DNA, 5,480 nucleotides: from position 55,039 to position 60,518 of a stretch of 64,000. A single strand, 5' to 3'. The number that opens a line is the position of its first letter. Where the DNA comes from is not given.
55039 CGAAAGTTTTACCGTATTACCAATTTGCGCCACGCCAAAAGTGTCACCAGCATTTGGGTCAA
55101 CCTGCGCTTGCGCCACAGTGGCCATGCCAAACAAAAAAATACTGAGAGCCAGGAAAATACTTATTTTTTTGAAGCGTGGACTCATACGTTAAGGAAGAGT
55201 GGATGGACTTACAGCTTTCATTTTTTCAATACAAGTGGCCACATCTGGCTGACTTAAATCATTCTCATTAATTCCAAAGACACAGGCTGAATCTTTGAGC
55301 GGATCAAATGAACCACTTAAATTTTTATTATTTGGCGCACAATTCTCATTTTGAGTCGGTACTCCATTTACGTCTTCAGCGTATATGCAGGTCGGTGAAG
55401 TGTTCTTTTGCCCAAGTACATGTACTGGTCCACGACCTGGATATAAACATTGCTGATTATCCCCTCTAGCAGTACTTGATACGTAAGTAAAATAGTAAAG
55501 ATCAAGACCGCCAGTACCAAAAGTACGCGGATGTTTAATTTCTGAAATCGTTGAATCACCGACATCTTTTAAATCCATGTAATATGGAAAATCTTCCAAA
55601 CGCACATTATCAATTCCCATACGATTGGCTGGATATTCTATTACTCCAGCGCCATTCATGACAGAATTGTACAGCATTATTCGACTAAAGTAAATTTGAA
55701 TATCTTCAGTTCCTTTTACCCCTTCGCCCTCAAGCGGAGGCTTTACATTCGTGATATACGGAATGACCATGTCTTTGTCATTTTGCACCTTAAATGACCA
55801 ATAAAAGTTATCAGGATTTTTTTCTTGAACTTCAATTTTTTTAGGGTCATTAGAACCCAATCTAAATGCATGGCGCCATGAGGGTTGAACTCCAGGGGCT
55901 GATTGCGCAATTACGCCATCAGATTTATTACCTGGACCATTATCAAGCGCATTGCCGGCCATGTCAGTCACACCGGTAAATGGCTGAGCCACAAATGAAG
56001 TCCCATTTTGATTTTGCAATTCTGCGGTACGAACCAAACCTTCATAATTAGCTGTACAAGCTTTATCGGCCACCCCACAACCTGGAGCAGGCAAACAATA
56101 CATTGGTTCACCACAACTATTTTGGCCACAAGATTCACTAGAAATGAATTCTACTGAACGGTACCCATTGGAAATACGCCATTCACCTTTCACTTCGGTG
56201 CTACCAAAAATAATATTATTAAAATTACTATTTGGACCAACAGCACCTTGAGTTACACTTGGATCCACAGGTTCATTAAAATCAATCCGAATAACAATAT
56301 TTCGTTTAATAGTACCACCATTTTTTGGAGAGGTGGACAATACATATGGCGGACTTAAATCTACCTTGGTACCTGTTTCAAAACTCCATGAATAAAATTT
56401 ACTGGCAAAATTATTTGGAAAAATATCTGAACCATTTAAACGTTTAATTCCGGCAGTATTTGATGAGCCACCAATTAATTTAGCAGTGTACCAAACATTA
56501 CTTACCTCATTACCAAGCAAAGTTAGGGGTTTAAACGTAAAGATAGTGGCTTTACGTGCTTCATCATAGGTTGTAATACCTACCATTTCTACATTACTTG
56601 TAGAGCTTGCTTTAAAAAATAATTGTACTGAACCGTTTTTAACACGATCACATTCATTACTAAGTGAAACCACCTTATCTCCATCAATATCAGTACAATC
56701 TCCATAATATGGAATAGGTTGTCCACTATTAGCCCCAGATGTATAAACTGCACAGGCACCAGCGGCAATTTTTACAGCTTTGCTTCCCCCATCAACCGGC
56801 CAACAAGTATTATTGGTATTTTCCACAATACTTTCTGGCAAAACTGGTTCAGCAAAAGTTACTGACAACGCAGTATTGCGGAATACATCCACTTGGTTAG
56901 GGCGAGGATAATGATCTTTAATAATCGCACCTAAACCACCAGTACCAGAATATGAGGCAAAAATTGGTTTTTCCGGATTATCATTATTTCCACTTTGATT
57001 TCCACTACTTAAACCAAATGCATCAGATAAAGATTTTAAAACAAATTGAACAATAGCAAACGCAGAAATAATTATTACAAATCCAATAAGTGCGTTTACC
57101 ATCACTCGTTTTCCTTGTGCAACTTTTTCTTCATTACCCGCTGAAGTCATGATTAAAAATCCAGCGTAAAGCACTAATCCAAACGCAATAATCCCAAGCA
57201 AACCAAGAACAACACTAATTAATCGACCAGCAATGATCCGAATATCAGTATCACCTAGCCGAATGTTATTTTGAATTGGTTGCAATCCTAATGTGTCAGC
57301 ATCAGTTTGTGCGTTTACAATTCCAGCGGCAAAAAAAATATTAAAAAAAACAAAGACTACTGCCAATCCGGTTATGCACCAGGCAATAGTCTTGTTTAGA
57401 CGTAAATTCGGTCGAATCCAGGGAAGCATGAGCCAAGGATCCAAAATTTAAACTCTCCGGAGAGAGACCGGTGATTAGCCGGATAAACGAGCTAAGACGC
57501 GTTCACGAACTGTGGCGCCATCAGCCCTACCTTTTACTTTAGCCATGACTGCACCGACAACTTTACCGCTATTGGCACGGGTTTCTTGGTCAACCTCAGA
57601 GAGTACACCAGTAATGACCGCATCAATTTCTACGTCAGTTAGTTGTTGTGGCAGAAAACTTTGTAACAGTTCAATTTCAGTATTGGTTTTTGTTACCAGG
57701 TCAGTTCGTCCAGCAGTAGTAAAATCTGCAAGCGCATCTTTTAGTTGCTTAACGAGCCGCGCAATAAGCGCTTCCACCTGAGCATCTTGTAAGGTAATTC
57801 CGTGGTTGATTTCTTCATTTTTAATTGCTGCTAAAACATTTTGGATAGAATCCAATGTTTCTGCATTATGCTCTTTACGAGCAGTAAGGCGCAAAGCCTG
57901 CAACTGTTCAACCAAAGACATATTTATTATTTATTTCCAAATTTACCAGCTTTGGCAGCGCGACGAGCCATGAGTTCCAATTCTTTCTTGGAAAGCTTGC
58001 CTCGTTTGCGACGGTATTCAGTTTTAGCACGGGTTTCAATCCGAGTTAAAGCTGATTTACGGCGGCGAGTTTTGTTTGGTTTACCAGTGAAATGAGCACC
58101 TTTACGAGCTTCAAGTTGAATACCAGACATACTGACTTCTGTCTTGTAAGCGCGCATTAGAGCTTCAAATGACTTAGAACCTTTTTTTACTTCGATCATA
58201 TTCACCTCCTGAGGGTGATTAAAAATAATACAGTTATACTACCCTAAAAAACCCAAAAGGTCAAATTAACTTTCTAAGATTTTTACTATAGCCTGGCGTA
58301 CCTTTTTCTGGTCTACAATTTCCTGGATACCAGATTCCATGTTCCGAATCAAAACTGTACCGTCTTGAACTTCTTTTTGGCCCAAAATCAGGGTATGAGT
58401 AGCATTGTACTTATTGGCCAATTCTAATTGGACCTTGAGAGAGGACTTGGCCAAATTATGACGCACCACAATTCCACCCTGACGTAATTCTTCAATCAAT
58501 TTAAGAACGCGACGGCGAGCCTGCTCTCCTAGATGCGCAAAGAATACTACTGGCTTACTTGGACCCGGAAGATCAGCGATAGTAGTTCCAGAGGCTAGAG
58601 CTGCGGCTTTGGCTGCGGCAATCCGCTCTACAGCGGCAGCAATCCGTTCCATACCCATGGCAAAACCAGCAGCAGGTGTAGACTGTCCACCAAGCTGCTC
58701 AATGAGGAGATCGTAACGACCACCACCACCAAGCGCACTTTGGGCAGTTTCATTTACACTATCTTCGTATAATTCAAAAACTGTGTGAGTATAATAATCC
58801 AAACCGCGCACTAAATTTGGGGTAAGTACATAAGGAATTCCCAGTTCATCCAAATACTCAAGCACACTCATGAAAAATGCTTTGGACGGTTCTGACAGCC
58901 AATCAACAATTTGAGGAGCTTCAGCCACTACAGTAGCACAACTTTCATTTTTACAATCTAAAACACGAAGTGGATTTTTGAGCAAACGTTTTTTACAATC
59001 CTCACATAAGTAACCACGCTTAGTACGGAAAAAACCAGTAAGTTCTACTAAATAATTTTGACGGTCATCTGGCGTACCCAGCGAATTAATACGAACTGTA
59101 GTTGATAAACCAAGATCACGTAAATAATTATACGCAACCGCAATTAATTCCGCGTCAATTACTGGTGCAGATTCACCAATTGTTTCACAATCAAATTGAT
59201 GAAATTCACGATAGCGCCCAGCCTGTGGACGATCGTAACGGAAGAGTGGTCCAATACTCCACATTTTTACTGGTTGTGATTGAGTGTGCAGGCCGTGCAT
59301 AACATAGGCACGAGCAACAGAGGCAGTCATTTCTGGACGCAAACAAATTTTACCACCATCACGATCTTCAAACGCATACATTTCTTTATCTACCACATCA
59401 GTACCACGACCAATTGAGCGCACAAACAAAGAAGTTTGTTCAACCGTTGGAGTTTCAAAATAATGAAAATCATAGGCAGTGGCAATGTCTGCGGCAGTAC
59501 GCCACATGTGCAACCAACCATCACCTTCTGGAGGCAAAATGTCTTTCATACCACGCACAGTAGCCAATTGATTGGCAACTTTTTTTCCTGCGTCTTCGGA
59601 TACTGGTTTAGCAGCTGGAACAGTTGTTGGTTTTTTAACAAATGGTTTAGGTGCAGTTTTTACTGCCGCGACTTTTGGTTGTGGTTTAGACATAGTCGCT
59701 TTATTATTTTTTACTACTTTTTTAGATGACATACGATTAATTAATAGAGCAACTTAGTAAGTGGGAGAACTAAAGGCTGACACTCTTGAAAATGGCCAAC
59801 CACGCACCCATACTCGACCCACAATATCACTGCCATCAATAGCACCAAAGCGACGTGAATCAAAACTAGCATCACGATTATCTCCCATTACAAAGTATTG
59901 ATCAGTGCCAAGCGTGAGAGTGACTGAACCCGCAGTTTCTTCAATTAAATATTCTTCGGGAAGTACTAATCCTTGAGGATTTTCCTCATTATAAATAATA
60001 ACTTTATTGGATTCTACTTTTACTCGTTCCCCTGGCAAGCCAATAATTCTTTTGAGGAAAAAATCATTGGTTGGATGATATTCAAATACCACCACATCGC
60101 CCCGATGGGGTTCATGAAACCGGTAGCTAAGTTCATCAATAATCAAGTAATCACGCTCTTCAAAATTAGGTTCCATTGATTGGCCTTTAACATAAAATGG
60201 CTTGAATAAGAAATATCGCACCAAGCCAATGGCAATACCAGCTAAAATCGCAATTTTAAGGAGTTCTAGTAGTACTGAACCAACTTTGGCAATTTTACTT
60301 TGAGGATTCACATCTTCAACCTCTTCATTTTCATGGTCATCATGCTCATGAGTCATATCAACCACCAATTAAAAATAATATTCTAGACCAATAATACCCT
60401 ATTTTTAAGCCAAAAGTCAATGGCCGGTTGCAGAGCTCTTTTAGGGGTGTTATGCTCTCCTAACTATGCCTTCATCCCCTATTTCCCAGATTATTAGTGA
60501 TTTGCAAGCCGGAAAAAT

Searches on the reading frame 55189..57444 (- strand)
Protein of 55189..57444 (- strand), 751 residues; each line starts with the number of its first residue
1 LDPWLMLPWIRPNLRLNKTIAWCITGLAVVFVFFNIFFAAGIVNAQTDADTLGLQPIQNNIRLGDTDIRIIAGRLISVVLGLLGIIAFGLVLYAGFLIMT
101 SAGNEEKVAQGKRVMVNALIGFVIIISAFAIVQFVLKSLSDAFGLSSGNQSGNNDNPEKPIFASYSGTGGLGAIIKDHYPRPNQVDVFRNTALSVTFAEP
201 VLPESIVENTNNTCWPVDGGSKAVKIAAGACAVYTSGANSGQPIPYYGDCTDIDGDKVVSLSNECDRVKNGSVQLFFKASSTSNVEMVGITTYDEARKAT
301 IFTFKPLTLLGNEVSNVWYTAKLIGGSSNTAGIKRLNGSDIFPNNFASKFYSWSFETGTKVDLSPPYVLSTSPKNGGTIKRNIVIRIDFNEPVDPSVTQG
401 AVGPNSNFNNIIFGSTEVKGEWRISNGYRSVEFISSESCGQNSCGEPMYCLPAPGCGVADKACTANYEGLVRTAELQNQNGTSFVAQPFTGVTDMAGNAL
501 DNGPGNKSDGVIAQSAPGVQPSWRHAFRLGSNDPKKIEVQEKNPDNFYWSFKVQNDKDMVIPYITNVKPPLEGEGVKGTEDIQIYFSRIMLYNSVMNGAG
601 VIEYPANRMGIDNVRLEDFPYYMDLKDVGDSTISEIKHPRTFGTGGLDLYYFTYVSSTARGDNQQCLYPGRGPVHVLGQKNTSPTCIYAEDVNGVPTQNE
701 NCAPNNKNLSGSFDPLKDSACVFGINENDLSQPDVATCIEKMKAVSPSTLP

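Call 102: search_protein_families(library=pfam, proteins=[window:55189-57444:-], max_evalue=0.001)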
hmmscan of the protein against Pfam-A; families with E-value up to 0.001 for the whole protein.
window:55189-57444:- (751 aa): 2 families
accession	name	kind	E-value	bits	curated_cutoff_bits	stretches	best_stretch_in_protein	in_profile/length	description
PF13205.12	Big_5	-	1.9e-10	41.8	23.6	0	364-402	3-42/105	Bacterial Ig-like domain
PF18895.5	T4SS_pilin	-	7.4e-08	32.8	26.6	1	74-135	11-71/71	Type IV secretion system pilin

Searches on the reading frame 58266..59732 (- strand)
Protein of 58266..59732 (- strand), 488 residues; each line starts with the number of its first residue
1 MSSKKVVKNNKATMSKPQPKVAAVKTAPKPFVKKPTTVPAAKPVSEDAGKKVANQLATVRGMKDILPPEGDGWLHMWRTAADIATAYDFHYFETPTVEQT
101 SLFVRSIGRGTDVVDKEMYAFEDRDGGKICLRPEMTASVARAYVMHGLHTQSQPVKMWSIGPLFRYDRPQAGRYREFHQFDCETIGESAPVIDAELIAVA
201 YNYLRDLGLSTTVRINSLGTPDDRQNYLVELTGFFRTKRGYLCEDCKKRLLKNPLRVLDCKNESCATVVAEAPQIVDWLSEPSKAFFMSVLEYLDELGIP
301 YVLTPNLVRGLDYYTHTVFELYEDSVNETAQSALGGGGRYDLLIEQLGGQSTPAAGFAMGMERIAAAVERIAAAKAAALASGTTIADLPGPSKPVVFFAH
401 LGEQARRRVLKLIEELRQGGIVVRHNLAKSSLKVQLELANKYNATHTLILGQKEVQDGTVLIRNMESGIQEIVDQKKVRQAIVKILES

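Call 103: search_protein_families(library=pfam, proteins=[window:58266-59732:-], max_evalue=0.001)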
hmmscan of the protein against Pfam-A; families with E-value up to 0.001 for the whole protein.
window:58266-59732:- (488 aa): 4 families
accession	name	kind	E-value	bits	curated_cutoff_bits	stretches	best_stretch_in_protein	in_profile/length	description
PF13393.11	tRNA-synt_His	-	2.5e-35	122.6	25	1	61-364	1-308/308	Histidyl-tRNA synthetase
PF00587.30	tRNA-synt_2b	-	1.3e-15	58.4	29.3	1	119-368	1-175/179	tRNA synthetase class II core domain (G, H, P, S and T)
PF03129.25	HGTP_anticodon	-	3e-08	34.1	21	1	401-484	7-93/94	Anticodon binding domain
PF01409.25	tRNA-synt_2d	-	7.8e-07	29.3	19.8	1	119-216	69-163/246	tRNA synthetases class II core domain (F)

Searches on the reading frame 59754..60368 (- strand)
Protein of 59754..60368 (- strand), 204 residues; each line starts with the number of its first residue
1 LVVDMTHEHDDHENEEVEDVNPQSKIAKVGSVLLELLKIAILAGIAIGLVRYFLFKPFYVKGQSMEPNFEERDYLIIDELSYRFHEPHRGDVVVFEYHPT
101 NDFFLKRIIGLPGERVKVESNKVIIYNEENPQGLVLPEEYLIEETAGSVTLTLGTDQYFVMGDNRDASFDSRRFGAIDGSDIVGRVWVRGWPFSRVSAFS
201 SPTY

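Call 103: search_protein_families(library=pfam, proteins=[window:59754-60368:-], max_evalue=0.001)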
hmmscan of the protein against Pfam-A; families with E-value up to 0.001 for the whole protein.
window:59754-60368:- (204 aa): 2 families
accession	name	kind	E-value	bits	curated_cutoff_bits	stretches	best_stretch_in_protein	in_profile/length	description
PF10502.14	Peptidase_S26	-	2.4e-40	138.7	22.9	1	34-191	2-168/168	Signal peptidase, peptidase S26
PF00717.28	Peptidase_S24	-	1.8e-06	28.1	23.3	1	59-120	39-93/116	Peptidase S24-like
